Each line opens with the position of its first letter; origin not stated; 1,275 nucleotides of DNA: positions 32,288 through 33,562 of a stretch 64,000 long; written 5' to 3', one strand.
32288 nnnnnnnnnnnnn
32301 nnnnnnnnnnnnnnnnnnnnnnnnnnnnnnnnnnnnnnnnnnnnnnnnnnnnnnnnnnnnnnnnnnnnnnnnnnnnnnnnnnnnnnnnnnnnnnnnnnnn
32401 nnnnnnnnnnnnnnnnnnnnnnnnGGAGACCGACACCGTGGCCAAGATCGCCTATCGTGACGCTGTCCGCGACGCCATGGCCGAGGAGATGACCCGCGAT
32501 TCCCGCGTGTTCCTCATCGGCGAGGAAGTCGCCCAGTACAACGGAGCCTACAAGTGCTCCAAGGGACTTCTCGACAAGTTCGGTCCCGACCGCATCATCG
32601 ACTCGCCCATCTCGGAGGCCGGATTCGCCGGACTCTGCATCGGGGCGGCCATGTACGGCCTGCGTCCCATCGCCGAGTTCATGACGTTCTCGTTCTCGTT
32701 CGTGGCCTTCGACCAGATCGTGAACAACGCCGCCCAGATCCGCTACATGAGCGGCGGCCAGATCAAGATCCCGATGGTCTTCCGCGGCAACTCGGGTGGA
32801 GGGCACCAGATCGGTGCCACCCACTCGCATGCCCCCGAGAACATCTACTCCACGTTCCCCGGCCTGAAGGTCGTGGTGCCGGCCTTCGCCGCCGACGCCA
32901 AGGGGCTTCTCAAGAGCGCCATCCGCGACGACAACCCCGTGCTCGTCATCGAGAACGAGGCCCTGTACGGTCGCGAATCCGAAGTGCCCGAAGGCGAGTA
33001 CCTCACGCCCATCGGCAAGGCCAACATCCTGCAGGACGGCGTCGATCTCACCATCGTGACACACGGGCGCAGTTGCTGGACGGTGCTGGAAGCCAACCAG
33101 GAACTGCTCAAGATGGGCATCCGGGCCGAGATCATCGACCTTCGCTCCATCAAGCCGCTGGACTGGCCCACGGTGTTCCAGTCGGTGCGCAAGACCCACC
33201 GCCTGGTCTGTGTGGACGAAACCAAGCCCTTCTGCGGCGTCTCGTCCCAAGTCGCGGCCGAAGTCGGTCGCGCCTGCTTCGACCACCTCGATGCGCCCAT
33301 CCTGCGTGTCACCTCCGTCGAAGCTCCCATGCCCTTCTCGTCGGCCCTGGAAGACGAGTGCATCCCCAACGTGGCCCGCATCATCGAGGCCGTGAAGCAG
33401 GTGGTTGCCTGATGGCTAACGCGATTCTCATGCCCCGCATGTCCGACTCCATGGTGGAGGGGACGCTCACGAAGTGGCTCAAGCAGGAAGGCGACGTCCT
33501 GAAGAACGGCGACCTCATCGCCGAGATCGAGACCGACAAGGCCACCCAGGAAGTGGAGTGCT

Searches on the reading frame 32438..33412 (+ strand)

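Call 60: search_protein_families(library=pfam, proteins=[window:32438-33412:+], max_evalue=0.001)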
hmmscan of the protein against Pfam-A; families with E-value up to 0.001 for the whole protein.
window:32438-33412:+ (324 aa): 2 families
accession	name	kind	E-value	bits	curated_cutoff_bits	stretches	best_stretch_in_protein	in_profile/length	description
PF02779.29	Transket_pyr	-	4.5e-40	137.6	27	1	3-178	2-173/174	Transketolase, pyrimidine binding domain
PF02780.25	Transketolase_C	-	5.2e-36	123.7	25.9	1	193-315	1-124/124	Transketolase, C-terminal domain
